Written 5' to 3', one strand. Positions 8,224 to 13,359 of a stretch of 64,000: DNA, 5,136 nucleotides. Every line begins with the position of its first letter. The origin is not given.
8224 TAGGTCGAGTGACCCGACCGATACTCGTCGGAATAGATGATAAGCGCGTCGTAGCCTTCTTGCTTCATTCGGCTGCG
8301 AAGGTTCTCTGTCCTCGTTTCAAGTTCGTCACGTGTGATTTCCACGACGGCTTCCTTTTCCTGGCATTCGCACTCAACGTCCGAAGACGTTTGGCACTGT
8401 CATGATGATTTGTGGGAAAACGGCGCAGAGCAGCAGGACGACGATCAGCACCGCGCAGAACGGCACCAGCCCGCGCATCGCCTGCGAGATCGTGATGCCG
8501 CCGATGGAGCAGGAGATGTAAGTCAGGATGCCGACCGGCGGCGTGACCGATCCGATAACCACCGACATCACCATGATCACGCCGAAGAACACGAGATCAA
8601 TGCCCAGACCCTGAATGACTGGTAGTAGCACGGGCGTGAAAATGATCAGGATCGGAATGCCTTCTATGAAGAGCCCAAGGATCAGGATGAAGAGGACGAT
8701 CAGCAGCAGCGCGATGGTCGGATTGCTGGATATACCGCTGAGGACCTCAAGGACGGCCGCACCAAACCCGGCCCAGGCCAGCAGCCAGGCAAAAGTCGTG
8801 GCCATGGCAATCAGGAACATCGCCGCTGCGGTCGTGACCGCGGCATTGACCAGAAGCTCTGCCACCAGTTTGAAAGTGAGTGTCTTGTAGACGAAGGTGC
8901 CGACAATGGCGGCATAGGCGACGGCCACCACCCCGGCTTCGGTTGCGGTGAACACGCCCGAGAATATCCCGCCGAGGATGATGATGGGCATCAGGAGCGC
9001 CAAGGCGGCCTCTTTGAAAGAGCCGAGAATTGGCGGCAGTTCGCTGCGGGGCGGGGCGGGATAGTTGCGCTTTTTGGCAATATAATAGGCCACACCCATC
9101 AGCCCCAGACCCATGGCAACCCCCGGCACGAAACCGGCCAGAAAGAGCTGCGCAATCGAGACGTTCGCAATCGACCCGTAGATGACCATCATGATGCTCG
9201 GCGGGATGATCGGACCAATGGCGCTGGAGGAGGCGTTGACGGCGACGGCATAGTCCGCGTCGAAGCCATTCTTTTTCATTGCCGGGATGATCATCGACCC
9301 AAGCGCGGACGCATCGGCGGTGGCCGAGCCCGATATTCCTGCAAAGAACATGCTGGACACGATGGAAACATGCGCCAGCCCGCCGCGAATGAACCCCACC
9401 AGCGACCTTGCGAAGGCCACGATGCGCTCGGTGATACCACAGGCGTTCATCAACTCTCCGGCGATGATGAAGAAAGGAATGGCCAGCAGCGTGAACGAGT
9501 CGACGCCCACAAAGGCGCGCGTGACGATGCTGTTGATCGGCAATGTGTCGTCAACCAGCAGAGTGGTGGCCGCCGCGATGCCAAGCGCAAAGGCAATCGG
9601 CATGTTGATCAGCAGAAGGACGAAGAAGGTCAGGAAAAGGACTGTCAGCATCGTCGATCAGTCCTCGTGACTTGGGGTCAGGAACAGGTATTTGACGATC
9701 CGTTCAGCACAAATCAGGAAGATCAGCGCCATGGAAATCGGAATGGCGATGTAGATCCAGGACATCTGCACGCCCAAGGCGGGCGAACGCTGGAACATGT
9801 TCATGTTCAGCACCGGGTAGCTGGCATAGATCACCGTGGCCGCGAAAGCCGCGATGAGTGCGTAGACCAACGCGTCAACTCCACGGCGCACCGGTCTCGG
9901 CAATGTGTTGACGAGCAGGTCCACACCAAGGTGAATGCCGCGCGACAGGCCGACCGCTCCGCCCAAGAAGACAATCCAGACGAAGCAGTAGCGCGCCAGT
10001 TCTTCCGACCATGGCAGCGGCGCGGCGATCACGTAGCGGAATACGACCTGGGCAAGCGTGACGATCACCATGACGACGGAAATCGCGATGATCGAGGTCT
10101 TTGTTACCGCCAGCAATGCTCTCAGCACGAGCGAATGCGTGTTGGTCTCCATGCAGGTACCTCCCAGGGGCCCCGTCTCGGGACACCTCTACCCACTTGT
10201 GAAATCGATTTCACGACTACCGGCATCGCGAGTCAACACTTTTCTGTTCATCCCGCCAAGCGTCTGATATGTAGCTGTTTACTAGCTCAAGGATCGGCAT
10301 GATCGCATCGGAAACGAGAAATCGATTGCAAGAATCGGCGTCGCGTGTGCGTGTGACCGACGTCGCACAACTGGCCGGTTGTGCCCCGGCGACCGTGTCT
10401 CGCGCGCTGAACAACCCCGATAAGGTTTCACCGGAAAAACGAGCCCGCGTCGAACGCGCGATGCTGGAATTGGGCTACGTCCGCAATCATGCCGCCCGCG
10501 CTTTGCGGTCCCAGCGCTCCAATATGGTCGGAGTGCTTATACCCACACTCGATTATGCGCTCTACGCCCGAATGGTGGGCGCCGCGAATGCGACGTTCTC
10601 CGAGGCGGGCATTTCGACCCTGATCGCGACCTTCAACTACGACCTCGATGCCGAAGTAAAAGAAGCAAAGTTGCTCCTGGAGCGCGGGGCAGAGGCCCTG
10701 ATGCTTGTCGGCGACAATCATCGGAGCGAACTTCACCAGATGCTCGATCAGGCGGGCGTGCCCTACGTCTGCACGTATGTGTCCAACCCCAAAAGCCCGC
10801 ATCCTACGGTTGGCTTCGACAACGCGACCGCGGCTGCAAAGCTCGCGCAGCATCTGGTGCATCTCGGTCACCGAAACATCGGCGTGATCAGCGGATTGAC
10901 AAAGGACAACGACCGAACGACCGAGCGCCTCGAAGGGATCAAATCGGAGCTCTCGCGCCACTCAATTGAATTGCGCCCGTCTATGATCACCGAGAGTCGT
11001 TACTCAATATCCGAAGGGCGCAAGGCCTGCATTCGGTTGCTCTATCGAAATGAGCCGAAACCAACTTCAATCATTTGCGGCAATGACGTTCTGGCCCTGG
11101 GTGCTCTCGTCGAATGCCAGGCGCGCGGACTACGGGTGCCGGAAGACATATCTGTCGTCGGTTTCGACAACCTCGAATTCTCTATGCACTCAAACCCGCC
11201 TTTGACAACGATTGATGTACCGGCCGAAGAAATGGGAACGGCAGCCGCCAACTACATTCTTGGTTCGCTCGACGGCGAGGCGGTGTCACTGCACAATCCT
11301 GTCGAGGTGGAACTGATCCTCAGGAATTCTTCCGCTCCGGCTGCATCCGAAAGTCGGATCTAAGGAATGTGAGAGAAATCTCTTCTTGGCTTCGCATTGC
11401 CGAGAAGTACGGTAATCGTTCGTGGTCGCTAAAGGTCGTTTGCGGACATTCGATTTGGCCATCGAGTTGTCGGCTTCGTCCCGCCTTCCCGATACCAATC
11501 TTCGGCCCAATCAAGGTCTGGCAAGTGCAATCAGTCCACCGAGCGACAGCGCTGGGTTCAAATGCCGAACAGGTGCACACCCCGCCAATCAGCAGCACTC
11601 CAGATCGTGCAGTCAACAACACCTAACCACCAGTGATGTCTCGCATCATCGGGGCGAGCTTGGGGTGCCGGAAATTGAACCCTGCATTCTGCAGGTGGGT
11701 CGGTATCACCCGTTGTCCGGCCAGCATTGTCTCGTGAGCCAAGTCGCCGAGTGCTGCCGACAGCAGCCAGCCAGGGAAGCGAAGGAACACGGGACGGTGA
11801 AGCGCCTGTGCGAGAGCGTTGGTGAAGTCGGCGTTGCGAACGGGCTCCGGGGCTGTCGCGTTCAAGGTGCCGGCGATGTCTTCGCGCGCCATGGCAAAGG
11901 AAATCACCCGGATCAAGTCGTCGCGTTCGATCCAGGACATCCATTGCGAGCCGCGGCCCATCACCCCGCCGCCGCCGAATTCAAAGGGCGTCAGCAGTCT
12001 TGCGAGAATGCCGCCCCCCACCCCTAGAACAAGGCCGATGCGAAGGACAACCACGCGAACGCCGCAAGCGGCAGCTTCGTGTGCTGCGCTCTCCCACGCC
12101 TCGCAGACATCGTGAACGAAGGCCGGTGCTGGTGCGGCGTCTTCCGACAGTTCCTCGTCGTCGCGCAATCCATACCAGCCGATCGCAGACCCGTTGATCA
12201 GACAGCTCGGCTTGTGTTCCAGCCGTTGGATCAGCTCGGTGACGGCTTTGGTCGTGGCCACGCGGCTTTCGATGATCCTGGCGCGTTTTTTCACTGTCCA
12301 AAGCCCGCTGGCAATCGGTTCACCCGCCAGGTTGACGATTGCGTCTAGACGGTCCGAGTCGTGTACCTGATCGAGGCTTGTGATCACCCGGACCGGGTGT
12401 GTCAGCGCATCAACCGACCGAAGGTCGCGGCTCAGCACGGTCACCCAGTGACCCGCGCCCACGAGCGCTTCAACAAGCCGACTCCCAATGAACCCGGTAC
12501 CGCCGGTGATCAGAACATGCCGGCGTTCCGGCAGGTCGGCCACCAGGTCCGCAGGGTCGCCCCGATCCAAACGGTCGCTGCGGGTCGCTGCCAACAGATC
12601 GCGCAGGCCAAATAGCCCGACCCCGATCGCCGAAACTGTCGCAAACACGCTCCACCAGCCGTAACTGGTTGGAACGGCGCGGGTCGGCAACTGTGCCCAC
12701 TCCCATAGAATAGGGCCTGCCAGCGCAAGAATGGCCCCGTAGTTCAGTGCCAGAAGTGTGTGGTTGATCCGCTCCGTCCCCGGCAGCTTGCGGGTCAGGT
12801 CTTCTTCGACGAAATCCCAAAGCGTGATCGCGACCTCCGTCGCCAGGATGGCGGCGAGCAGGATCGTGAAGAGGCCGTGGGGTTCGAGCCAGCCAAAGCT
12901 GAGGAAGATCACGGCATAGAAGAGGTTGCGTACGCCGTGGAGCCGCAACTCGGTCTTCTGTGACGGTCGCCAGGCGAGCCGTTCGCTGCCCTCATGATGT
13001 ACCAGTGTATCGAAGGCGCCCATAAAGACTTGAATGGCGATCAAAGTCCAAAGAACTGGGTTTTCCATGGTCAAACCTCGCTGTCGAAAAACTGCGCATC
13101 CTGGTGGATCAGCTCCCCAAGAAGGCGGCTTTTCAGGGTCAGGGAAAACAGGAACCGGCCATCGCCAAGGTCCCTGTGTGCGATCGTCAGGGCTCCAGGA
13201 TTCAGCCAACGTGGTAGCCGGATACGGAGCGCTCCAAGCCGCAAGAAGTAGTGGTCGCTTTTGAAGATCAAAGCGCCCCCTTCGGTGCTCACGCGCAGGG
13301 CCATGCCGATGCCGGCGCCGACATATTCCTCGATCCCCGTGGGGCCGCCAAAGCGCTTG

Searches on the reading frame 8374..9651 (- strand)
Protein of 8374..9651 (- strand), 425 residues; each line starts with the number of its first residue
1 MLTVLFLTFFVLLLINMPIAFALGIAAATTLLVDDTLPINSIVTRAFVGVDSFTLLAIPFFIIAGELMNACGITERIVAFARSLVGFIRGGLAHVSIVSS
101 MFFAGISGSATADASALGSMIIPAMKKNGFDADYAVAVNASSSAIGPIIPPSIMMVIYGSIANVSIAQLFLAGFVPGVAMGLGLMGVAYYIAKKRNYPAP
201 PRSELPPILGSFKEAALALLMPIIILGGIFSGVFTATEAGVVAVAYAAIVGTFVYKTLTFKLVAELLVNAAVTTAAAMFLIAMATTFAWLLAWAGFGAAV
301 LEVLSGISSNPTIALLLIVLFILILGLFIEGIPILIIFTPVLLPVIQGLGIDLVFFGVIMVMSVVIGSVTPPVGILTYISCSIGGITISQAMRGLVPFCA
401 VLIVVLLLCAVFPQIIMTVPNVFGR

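Call 79: search_protein_families(library=pfam, max_evalue=0.001, proteins=[window:8374-9651:-])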
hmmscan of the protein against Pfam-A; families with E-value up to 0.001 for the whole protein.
window:8374-9651:- (425 aa): 1 family
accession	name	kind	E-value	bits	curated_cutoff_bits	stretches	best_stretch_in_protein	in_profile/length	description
PF06808.19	DctM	-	9e-118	394.1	23.8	1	6-415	1-413/413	Tripartite ATP-independent periplasmic transporter, DctM component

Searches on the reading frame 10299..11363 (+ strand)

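Call 79: search_protein_families(library=pfam, max_evalue=0.001, proteins=[window:10299-11363:+])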
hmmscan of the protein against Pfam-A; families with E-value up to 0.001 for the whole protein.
window:10299-11363:+ (354 aa): 4 families
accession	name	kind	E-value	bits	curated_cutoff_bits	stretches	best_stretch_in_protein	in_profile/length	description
PF13377.12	Peripla_BP_3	-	2e-35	122.8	26.5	1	183-345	1-167/167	Periplasmic binding protein-like domain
PF00532.27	Peripla_BP_1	-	3.2e-29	102.7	22.2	1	76-322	3-259/281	Periplasmic binding proteins and sugar binding domain of LacI family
PF00356.27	LacI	-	1.6e-15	57.1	27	1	20-63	3-46/46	Bacterial regulatory proteins, lacI family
PF13407.12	Peripla_BP_4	-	3.1e-12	47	35.1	1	77-295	1-222/258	Periplasmic binding protein domain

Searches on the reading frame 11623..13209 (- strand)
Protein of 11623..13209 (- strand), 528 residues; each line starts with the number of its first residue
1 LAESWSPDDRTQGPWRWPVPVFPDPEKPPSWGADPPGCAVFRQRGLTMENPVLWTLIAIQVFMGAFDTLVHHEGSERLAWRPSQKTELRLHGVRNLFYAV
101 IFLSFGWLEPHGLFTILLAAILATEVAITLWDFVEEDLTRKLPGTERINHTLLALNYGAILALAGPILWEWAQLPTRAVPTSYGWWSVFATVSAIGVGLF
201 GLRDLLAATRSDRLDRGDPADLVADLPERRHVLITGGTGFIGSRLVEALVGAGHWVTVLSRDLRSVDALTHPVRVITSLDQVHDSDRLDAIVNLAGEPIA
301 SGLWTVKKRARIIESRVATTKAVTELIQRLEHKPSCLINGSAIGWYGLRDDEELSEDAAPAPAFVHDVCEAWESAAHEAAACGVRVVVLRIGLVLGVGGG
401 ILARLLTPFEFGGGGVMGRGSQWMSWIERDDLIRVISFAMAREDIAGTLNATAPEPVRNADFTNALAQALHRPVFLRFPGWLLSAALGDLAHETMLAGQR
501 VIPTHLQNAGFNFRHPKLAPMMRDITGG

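Call 79: search_protein_families(library=pfam, max_evalue=0.001, proteins=[window:11623-13209:-])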
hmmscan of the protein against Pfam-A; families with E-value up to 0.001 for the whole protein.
window:11623-13209:- (528 aa): 3 families
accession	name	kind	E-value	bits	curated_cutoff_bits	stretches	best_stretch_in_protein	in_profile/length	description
PF01370.27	Epimerase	-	6.6e-22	78.5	20.9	1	232-442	1-227/240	NAD dependent epimerase/dehydratase family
PF08338.16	DUF1731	-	6.9e-15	55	27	1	479-525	2-47/47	Domain of unknown function (DUF1731)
PF16363.11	GDP_Man_Dehyd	-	6.5e-06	26.3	27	1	233-331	1-117/332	GDP-mannose 4,6 dehydratase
